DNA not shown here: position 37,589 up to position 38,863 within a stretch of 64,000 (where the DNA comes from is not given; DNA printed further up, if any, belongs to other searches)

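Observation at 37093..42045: Four-gene porin-cytochrome conduit (CymA-like, atypical cytochrome, decahaem MtrA/MtoA-like, 755-aa barrel) inserted directly after gyrB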

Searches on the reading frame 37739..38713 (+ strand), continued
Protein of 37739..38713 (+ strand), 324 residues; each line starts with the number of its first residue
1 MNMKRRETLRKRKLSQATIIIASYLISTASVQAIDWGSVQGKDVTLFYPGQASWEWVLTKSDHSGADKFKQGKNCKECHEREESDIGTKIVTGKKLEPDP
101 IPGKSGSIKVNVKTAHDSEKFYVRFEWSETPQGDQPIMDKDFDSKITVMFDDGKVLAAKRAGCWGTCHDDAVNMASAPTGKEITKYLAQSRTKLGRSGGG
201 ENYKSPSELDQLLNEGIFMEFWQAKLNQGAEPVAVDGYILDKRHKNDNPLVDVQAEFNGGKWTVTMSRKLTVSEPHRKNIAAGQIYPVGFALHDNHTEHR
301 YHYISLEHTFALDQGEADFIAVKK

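Call 84: search_protein_families(library=pfam, proteins=[P0356, P0375, P0415, P0361, P0432, P0446, P0321, P0322, P0353, P0378], max_evalue=0.001)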
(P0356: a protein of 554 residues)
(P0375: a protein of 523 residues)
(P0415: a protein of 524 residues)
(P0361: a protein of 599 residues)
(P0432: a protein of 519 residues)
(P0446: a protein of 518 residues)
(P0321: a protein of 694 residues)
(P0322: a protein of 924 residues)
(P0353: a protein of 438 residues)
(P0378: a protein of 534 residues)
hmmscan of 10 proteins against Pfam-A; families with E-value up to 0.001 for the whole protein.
P0356 (554 aa): 5 families
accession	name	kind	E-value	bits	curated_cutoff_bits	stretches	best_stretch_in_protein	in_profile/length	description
PF03264.19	Cytochrom_NNT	-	4.1e-54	183.4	24.1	1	12-177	9-172/174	NapC/NirT cytochrome c family, N-terminal region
PF09459.16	EB_dh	-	3.6e-29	102.9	33.3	2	226-475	2-140/236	Ethylbenzene dehydrogenase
PF14522.11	Cytochrome_C7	-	1.3e-06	28.5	24.8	0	129-177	12-56/67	Cytochrome c7 and related cytochrome c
PF22113.1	Mtrc-MtrF_II-IV_dom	-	3.8e-06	27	30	1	45-179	11-137/176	Outer membrane cytochrome MtrC/MtrF-like, domains II/IV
PF14537.11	Cytochrom_c3_2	-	0.00019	22.3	25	0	130-171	26-66/79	Cytochrome c3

P0375 (523 aa): 5 families
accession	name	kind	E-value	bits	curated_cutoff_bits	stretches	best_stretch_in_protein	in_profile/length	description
PF03264.19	Cytochrom_NNT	-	2.2e-66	223.3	24.1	1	14-176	11-172/174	NapC/NirT cytochrome c family, N-terminal region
PF09459.16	EB_dh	-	4.5e-26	92.8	33.3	1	256-498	13-236/236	Ethylbenzene dehydrogenase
PF14522.11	Cytochrome_C7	-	9.5e-10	38.6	24.8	1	128-176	12-56/67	Cytochrome c7 and related cytochrome c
PF22113.1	Mtrc-MtrF_II-IV_dom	-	1.2e-06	28.5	30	1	40-180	7-138/176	Outer membrane cytochrome MtrC/MtrF-like, domains II/IV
PF14537.11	Cytochrom_c3_2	-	3e-05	24.8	25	0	36-77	23-65/79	Cytochrome c3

P0415 (524 aa): 7 families
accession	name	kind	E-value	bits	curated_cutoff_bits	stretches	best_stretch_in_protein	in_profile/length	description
PF09699.15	Paired_CXXCH_1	-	7.7e-14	51.5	20.6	1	181-215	7-39/41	Doubled CXXCH motif (Paired_CXXCH_1)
PF22678.1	Cytochrom_c_NrfB-like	-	2.1e-12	47.8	27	1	76-153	1-76/89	Cytochrome c-type protein NrfB-like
PF09459.16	EB_dh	-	1.7e-11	45.1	33.3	1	349-500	68-232/236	Ethylbenzene dehydrogenase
PF03264.19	Cytochrom_NNT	-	3.5e-11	43.6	24.1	1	109-252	34-171/174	NapC/NirT cytochrome c family, N-terminal region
PF14522.11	Cytochrome_C7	-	1e-09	38.5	24.8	0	176-246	11-67/67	Cytochrome c7 and related cytochrome c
PF14537.11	Cytochrom_c3_2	-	1.7e-08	35.3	25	1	179-247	4-66/79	Cytochrome c3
PF22113.1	Mtrc-MtrF_II-IV_dom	-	5.2e-06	26.5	30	0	32-85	113-168/176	Outer membrane cytochrome MtrC/MtrF-like, domains II/IV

P0361 (599 aa): 5 families
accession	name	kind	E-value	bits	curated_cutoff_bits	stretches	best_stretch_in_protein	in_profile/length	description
PF03264.19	Cytochrom_NNT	-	1.3e-69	233.9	24.1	1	27-188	12-172/174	NapC/NirT cytochrome c family, N-terminal region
PF09459.16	EB_dh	-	2.7e-31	109.9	33.3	1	332-579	14-235/236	Ethylbenzene dehydrogenase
PF14522.11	Cytochrome_C7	-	8.2e-07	29.2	24.8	1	140-190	12-58/67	Cytochrome c7 and related cytochrome c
PF22113.1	Mtrc-MtrF_II-IV_dom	-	4.6e-06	26.7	30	1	54-189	9-136/176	Outer membrane cytochrome MtrC/MtrF-like, domains II/IV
PF14537.11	Cytochrom_c3_2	-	0.00068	20.5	25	0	47-90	22-66/79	Cytochrome c3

P0432 (519 aa): 7 families
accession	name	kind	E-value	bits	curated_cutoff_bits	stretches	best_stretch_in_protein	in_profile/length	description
PF09699.15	Paired_CXXCH_1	-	6.8e-13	48.5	20.6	1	125-163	5-40/41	Doubled CXXCH motif (Paired_CXXCH_1)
PF09459.16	EB_dh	-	2.6e-11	44.4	33.3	1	446-488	180-223/236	Ethylbenzene dehydrogenase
PF03264.19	Cytochrom_NNT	-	3.2e-11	43.7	24.1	1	99-247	28-171/174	NapC/NirT cytochrome c family, N-terminal region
PF14522.11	Cytochrome_C7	-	1.4e-10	41.3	24.8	0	123-184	6-67/67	Cytochrome c7 and related cytochrome c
PF22678.1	Cytochrom_c_NrfB-like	-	2.9e-09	37.7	27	1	70-158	1-89/89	Cytochrome c-type protein NrfB-like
PF14537.11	Cytochrom_c3_2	-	1.7e-08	35.2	25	0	178-242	8-66/79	Cytochrome c3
PF13435.11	Cytochrome_C554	-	5.4e-05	24.5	20.8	0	103-136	46-83/84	Cytochrome c554 and c-prime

P0446 (518 aa): 6 families
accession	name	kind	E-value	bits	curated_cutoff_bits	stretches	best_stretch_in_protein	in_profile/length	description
PF09699.15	Paired_CXXCH_1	-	2.7e-16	59.4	20.6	2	178-208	8-37/41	Doubled CXXCH motif (Paired_CXXCH_1)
PF09459.16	EB_dh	-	4.8e-11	43.6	33.3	1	446-493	180-226/236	Ethylbenzene dehydrogenase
PF14522.11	Cytochrome_C7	-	9.2e-10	38.7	24.8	0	66-137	12-67/67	Cytochrome c7 and related cytochrome c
PF22678.1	Cytochrom_c_NrfB-like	-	5.6e-09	36.8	27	1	70-148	1-77/89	Cytochrome c-type protein NrfB-like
PF03264.19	Cytochrom_NNT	-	9.4e-09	35.7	24.1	1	193-247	118-171/174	NapC/NirT cytochrome c family, N-terminal region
PF14537.11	Cytochrom_c3_2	-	1.6e-06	28.9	25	0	178-242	8-66/79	Cytochrome c3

P0321 (694 aa): 4 families
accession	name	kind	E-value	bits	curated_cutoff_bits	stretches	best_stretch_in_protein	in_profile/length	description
PF09459.16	EB_dh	-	9.7e-73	245.5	33.3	2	71-349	3-236/236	Ethylbenzene dehydrogenase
PF03351.22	DOMON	-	2.6e-11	44.3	32.7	1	290-336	74-123/124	DOMON domain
PF20230.4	DUF6588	-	4.6e-05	23.1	27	0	317-356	279-319/319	Family of unknown function (DUF6588)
PF14522.11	Cytochrome_C7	-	0.00027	21.2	24.8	0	435-451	38-54/67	Cytochrome c7 and related cytochrome c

P0322 (924 aa): 3 families
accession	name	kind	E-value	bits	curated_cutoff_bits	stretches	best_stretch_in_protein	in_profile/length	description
PF03264.19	Cytochrom_NNT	-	5e-71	238.4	24.1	1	24-185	12-172/174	NapC/NirT cytochrome c family, N-terminal region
PF09459.16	EB_dh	-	5.2e-66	223.5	33.3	2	296-575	13-236/236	Ethylbenzene dehydrogenase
PF14522.11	Cytochrome_C7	-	2.6e-06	27.6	24.8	0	137-186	12-57/67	Cytochrome c7 and related cytochrome c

P0353 (438 aa): 3 families
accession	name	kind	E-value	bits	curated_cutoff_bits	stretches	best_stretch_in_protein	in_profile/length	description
PF09459.16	EB_dh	-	1.1e-31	111.2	33.3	2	180-367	14-148/236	Ethylbenzene dehydrogenase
PF03264.19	Cytochrom_NNT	-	0.0001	22.6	24.1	1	2-22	152-172/174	NapC/NirT cytochrome c family, N-terminal region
PF14522.11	Cytochrome_C7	-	0.00052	20.2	24.8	0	1-24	35-58/67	Cytochrome c7 and related cytochrome c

P0378 (534 aa): 7 families
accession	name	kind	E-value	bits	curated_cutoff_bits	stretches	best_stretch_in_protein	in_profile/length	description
PF03264.19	Cytochrom_NNT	-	9.4e-62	208.2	24.1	1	3-170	10-172/174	NapC/NirT cytochrome c family, N-terminal region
PF09459.16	EB_dh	-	5.1e-27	95.9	33.3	1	256-511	3-236/236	Ethylbenzene dehydrogenase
PF22113.1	Mtrc-MtrF_II-IV_dom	-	6.3e-09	36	30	1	29-186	6-151/176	Outer membrane cytochrome MtrC/MtrF-like, domains II/IV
PF14522.11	Cytochrome_C7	-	3.5e-08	33.6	24.8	0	30-68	14-51/67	Cytochrome c7 and related cytochrome c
PF14537.11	Cytochrom_c3_2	-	4.2e-06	27.6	25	0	117-164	20-66/79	Cytochrome c3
PF02085.21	Cytochrom_CIII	-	2.3e-05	25.1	22.9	0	119-168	42-88/101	Class III cytochrome C family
PF22678.1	Cytochrom_c_NrfB-like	-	0.00021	22.1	27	0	23-70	27-70/89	Cytochrome c-type protein NrfB-like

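Call 86: list_cluster_members(proteins=[P0356, P0375, P0361, P0378, P0322])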
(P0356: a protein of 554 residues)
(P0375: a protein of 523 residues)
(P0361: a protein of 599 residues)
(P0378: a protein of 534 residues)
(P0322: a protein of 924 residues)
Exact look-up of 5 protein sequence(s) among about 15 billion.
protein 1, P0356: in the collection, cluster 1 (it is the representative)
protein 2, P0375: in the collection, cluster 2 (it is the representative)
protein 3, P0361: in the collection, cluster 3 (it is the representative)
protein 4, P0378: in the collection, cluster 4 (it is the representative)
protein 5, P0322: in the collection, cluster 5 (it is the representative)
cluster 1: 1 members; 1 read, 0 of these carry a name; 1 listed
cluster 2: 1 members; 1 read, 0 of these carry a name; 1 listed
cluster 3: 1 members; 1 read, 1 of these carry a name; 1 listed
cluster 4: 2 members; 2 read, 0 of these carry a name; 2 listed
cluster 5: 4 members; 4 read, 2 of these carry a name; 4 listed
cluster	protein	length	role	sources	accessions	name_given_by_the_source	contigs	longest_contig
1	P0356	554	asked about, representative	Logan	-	-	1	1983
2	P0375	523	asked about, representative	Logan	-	-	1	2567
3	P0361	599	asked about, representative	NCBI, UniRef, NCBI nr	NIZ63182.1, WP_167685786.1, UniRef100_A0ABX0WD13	cytochrome C552 [Sedimentitalea sp. CY04] | Cytochrome C552 n=1 Tax=Parasedimentitalea denitrificans TaxID=2211118 ... | NapC/NirT family cytochrome c [Sedimentitalea sp. CY04]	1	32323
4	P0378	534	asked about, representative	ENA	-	-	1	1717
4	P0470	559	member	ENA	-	-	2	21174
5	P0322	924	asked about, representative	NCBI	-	-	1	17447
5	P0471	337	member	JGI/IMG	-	cytochrome c-type protein NapC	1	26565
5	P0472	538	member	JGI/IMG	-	cytochrome c-type protein NapC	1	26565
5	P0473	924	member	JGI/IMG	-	-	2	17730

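Call 87: find_encoding_contigs(protein=P0361, flank=8000, max_places=2)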
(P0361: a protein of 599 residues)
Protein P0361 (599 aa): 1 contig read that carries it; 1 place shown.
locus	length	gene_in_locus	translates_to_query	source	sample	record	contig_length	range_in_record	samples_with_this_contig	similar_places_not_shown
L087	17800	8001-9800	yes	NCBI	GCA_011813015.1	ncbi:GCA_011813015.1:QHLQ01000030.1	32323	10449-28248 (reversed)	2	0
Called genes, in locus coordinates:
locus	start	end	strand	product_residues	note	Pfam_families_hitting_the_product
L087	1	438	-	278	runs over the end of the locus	PF00892:EamA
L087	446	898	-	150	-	PF02870:Methyltransf_1N (weak), PF01035:DNA_binding_1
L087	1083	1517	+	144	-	-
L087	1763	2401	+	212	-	-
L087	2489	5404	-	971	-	PF00133:tRNA-synt_1, PF01406:tRNA-synt_1e (faint), PF01921:tRNA-synt_1f (faint), PF09334:tRNA-synt_1g, PF08264:Anticodon_1, PF06827:zf-FPG_IleRS (weak)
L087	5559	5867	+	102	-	-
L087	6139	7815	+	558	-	PF00034:Cytochrom_C, PF13442:Cytochrome_CBB3, PF02239:Cytochrom_D1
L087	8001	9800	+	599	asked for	PF03264:Cytochrom_NNT, PF14522:Cytochrome_C7 (faint), PF22113:Mtrc-MtrF_II-IV_dom (faint), PF09459:EB_dh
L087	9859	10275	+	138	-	PF13473:Cupredoxin_1 (weak), PF00127:Copper-bind (weak)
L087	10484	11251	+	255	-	PF00590:TP_methylase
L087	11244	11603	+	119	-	PF13442:Cytochrome_CBB3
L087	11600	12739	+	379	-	PF02239:Cytochrom_D1, PF25174:Beta-prop_THOC3 (weak)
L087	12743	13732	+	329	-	PF13404:HTH_AsnC-type (faint), PF22451:NirdL-like_HTH, PF13412:HTH_24 (faint), PF17805:AsnC_trans_reg2, PF22451:NirdL-like_HTH, PF17805:AsnC_trans_reg2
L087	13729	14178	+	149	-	PF13404:HTH_AsnC-type, PF22451:NirdL-like_HTH, PF17805:AsnC_trans_reg2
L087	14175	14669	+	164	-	PF22451:NirdL-like_HTH, PF17805:AsnC_trans_reg2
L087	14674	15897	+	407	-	PF13353:Fer4_12, PF04055:Radical_SAM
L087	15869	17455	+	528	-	PF00034:Cytochrom_C (weak), PF13442:Cytochrome_CBB3, PF25174:Beta-prop_THOC3 (faint), PF02239:Cytochrom_D1, PF12894:ANAPC4_WD40 (faint), PF23414:Beta-prop_EML_2 (faint), PF24817:WD40_WDHD1_1st (faint), PF02239:Cytochrom_D1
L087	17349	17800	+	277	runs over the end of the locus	PF01903:CbiX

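Call 88: find_encoding_contigs(protein=P0322, flank=8000, max_places=2)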
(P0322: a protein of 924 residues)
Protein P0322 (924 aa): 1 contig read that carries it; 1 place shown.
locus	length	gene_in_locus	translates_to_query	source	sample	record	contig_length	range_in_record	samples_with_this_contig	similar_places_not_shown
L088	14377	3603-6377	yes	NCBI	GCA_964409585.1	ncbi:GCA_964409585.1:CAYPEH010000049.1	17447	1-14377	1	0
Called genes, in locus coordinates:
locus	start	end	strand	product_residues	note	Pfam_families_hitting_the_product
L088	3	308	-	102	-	PF03626:COX4_pro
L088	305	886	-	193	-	PF00510:COX3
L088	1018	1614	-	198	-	PF01814:Hemerythrin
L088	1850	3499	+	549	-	PF13442:Cytochrome_CBB3, PF02239:Cytochrom_D1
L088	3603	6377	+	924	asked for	PF03264:Cytochrom_NNT, PF14522:Cytochrome_C7 (faint), PF09459:EB_dh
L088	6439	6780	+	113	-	PF13473:Cupredoxin_1, PF00127:Copper-bind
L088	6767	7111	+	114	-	PF13442:Cytochrome_CBB3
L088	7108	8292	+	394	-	PF02239:Cytochrom_D1, PF23414:Beta-prop_EML_2 (faint), PF21783:YNCE (faint), PF25174:Beta-prop_THOC3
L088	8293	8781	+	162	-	PF22451:NirdL-like_HTH, PF17805:AsnC_trans_reg2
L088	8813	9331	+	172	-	PF13404:HTH_AsnC-type (weak), PF22451:NirdL-like_HTH, PF17805:AsnC_trans_reg2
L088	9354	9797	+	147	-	PF13404:HTH_AsnC-type, PF22451:NirdL-like_HTH, PF17805:AsnC_trans_reg2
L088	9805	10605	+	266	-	PF13675:PilJ, PF16767:KinB_sensor (faint), PF13675:PilJ (weak)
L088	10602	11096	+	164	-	PF13404:HTH_AsnC-type, PF22451:NirdL-like_HTH, PF17805:AsnC_trans_reg2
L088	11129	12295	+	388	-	PF13353:Fer4_12, PF04055:Radical_SAM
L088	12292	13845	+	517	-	PF00034:Cytochrom_C (weak), PF13442:Cytochrome_CBB3, PF23414:Beta-prop_EML_2 (faint), PF02239:Cytochrom_D1, PF25174:Beta-prop_THOC3 (faint), PF02239:Cytochrom_D1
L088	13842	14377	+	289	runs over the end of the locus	PF01322:Cytochrom_C_2 (faint)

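Call 93: search_protein_families(library=pfam, proteins=[L053:8109-9860:+, L033:6679-9036:+, L033:11180-12136:+, L036:8724-9761:+, L036:7655-8821:+, L077:1714-4779:+, L029:8417-9076:+, L029:9076-10479:+, L056:6524-8146:+, L053:11774-13180:+], max_evalue=0.0001)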
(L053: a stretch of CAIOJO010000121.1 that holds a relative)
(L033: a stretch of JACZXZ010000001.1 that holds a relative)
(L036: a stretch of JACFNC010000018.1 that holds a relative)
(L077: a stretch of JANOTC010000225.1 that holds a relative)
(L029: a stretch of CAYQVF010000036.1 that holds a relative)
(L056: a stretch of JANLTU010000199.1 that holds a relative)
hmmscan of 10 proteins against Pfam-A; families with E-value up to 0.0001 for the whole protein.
L053:8109-9860:+ (584 aa): 4 families
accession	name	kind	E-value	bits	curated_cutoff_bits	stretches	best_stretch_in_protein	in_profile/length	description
PF01011.28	PQQ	-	1.4e-73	249.1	26.7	2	46-358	3-333/595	Glucose/ethanol/alcohol dehydrogenase, beta-propeller domain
PF13360.13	PQQ_2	-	2e-35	122.9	27.6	2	73-230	56-203/233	Outer membrane protein assembly factor BamB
PF13570.13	Beta-prop_ACSF4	-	1.1e-18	68.1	133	2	90-222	9-131/329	Beta-alanine-activating enzyme, beta-propeller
PF23727.1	Beta-prop_FAM234A_B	-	7.5e-07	28.5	26.4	0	101-172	49-119/467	FAM234A/B beta-propeller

L033:6679-9036:+ (786 aa): 3 families
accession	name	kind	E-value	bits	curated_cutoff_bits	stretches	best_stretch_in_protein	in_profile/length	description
PF02738.23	MoCoBD_1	-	1.8e-37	129.2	27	1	357-581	14-238/244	Molybdopterin cofactor-binding domain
PF20256.3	MoCoBD_2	-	7.2e-27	95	27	2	649-732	198-283/283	Molybdopterin cofactor-binding domain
PF01315.27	Ald_Xan_dh_C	-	3.4e-06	27.8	31.3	1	242-290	1-49/110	Aldehyde oxidase and xanthine dehydrogenase, a/b hammerhead domain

L033:11180-12136:+ (319 aa): 0 families

L036:8724-9761:+ (346 aa): 0 families

L036:7655-8821:+ (389 aa): 0 families

L077:1714-4779:+ (1022 aa): 3 families
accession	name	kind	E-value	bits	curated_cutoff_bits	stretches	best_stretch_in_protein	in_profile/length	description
PF00873.25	ACR_tran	-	2.4e-234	780.8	28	1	5-1002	3-1020/1021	AcrB/AcrD/AcrF family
PF03176.21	MMPL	-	1.1e-06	28.3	20.5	1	293-487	104-302/333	MMPL family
PF02355.23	SecD_SecF_C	-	4.4e-05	23.4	20.5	1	338-480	38-183/189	Protein export membrane protein SecD/SecF, C-terminal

L029:8417-9076:+ (220 aa): 2 families
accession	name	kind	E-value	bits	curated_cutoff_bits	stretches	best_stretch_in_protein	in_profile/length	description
PF00072.30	Response_reg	-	3.2e-28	98.5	30.2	1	4-113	2-111/111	Response regulator receiver domain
PF00486.34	Trans_reg_C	-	9.1e-22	77.4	26.2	1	146-215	2-76/77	Transcriptional regulatory protein, C terminal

L029:9076-10479:+ (468 aa): 3 families
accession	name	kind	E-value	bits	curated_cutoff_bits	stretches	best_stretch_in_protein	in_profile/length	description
PF02518.31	HATPase_c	-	6.9e-22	78.4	26.4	1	359-460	6-108/111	Histidine kinase-, DNA gyrase B-, and HSP90-like ATPase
PF00512.31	HisKA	-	5.1e-15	55.7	26.9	1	243-304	3-64/66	His Kinase A (phospho-acceptor) domain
PF08521.16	2CSK_N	-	9.4e-10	39.1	23.2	1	18-164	2-140/140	Two-component sensor kinase N-terminal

L056:6524-8146:+ (541 aa): 15 families
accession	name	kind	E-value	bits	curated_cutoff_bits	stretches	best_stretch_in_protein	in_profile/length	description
PF00005.33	ABC_tran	-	2.6e-45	154.8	25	2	336-467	2-137/137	ABC transporter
PF12848.13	ABC_tran_Xtn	-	2e-22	79.5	25.9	1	224-306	2-82/85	ABC transporter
PF13304.12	AAA_21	-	3e-16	60.8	27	0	31-48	3-20/304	AAA domain, putative AbiEii toxin, Type IV TA system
PF02463.25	SMC_N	-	7.9e-08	32.4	40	0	348-396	27-77/220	RecF/RecN/SMC N terminal domain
PF13173.12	AAA_14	-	2.7e-06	27.9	27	0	348-391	5-39/129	AAA domain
PF05729.18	NACHT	-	4.1e-06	27.2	26.7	0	347-373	2-28/167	NACHT domain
PF00910.28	RNA_helicase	-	4.3e-06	27.6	21.5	0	349-410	2-63/105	RNA helicase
PF13401.12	AAA_22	-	4.9e-06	27.3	27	0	348-484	8-114/130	AAA domain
PF13479.12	AAA_24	-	1.5e-05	25.4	27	0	346-365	3-22/195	AAA domain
PF13555.12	AAA_29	-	2.3e-05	24.5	27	0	339-362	16-39/61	P-loop containing region of AAA domain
PF03193.22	RsgA_GTPase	-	2.9e-05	24.4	30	0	345-377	106-138/174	RsgA GTPase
PF25199.1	nSTAND_NTPase5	-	2.9e-05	24.3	34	0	347-382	43-79/145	Novel STAND NTPase 5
PF13521.12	AAA_28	-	3e-05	24.7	27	0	347-391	1-40/164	AAA domain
PF13175.12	AAA_15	-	4.3e-05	23.8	32.1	0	19-47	16-43/374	AAA ATPase domain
PF19263.5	DUF5906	-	6.3e-05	24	27.6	0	32-75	1-45/114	Family of unknown function (DUF5906)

L053:11774-13180:+ (469 aa): 11 families
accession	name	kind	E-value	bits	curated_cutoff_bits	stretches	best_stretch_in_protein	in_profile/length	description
PF25174.1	Beta-prop_THOC3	-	1.2e-20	74.1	305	1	177-308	21-154/272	THOC3 beta-propeller domain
PF21783.3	YNCE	-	2.5e-20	73.5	27.1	2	157-255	24-125/339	YNCE-like beta-propeller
PF10282.15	Lactonase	-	7.9e-18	65.2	21.7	1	170-275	203-324/344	Lactonase, 7-bladed beta-propeller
PF23414.1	Beta-prop_EML_2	-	3.1e-10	40.3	90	0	208-282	7-79/266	Echinoderm microtubule-associated protein second beta-propeller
PF08450.18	SGL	-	2.8e-09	37.4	26.3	0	246-344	138-244/246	SMP-30/Gluconolactonase/LRE-like region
PF02239.22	Cytochrom_D1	-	3.8e-09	36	25.5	0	218-308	11-101/368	Cytochrome D1 heme domain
PF25168.1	Beta-prop_WDR36-Utp21_2nd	-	2.3e-07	30.9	84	1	172-304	171-303/335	WDR36/Utp21 second beta-propeller domain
PF16819.11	DUF5074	-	7.1e-07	29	27.2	0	178-326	70-226/353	Domain of unknown function (DUF5074)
PF24814.1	WD40_Prp19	-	1.7e-06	27.8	320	1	171-295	62-189/281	Prp19 WD40 domain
PF24807.1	WD40_CDC20-Fz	-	5.5e-06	26.3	200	0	294-458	62-220/292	CDC20/Fizzy WD40 domain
PF12894.13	ANAPC4_WD40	-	6.4e-06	26.8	22.9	0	214-286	9-82/91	Anaphase-promoting complex subunit 4 WD40 domain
